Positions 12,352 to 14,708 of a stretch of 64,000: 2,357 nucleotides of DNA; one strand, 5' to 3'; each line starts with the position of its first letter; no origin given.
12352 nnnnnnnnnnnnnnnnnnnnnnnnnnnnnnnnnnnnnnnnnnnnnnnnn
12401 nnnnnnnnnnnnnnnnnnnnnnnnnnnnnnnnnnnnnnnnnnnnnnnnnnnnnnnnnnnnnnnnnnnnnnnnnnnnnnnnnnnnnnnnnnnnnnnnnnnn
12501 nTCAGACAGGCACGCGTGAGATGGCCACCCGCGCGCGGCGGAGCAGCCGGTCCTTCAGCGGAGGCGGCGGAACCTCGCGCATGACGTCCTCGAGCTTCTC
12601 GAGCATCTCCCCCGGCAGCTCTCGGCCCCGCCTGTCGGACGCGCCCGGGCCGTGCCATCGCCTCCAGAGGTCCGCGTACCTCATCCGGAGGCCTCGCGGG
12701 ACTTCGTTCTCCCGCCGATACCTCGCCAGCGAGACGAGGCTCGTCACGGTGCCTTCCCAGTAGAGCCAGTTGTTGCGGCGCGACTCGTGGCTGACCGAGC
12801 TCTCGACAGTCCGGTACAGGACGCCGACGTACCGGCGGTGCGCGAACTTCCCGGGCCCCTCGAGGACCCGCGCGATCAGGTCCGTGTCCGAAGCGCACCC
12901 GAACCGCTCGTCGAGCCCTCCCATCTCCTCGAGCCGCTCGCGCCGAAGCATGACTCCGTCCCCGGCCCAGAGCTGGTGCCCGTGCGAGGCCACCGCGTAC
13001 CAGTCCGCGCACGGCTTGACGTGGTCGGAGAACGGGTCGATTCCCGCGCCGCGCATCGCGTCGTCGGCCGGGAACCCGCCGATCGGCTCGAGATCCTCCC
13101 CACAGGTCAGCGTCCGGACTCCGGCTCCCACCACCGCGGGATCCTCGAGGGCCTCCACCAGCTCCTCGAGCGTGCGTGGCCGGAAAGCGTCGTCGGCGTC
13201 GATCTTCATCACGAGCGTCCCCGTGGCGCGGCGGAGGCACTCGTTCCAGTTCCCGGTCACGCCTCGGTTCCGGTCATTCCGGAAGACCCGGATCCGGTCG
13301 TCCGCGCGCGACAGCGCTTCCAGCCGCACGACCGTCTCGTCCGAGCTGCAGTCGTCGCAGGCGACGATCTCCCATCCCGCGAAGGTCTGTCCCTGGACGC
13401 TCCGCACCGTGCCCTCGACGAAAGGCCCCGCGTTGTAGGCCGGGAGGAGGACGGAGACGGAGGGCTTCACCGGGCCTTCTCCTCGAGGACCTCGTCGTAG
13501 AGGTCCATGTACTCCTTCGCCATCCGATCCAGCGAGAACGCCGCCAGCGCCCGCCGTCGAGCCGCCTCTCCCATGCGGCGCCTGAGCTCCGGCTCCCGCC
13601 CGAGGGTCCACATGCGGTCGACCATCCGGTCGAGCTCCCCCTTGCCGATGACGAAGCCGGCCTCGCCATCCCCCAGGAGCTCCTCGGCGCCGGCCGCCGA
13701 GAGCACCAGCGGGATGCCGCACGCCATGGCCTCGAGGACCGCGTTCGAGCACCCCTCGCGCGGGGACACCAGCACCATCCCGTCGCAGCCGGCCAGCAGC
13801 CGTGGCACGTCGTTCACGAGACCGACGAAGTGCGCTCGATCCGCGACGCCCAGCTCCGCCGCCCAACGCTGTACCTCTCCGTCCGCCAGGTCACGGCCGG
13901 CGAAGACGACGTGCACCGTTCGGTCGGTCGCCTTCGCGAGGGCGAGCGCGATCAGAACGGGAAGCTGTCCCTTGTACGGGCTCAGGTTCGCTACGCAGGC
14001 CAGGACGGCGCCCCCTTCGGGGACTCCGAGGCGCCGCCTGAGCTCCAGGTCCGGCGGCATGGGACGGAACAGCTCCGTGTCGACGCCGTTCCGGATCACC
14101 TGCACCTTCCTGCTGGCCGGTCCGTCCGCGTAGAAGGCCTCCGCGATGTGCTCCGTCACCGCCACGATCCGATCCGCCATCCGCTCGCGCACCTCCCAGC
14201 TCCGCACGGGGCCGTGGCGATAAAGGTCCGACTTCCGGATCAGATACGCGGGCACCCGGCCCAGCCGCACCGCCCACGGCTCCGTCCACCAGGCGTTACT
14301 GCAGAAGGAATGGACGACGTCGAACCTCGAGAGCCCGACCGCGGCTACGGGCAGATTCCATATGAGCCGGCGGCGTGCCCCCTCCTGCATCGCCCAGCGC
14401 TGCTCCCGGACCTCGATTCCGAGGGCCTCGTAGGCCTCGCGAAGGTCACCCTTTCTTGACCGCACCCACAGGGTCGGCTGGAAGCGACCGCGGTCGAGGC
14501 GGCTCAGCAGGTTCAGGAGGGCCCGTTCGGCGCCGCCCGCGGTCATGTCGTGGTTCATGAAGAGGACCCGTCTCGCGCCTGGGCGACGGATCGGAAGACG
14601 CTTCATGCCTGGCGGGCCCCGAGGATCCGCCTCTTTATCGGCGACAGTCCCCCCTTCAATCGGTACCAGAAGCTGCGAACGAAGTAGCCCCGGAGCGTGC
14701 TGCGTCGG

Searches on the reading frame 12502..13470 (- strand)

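Call 17: search_protein_families(library=pfam, proteins=[window:12502-13470:-], max_evalue=0.001)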
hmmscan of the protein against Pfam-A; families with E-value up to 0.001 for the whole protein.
window:12502-13470:- (322 aa): 3 families
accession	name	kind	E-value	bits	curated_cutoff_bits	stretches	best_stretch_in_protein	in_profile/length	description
PF00535.33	Glycos_transf_2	-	6.6e-30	104.7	23.3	1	6-117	1-115/168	Glycosyl transferase family 2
PF13641.12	Glyco_tranf_2_3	-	1.5e-12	48.5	27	1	3-204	1-196/230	Glycosyltransferase like family 2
PF10111.15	Glyco_tranf_2_2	-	2e-06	28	27.3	0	171-225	166-221/276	Glycosyltransferase like family 2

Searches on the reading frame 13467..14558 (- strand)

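Call 17: search_protein_families(library=pfam, proteins=[window:13467-14558:-], max_evalue=0.001)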
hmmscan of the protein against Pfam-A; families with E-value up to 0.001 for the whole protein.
window:13467-14558:- (363 aa): 5 families
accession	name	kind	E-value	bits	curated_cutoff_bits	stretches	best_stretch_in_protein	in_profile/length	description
PF00534.26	Glycos_transf_1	-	2.2e-26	92.9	26.4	1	172-336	4-172/172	Glycosyl transferases group 1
PF13692.12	Glyco_trans_1_4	-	1.2e-23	84.4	27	1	185-318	3-138/142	Glycosyl transferases group 1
PF13439.12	Glyco_transf_4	-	5.8e-17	62.7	28.5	1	8-162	2-169/170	Glycosyltransferase Family 4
PF13524.12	Glyco_trans_1_2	-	1.4e-11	44.9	25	1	214-352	14-144/144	Glycosyl transferase-like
PF13579.12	Glyco_trans_4_4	-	6.3e-08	33.6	29.7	1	8-158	1-158/158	Glycosyl transferase 4-like domain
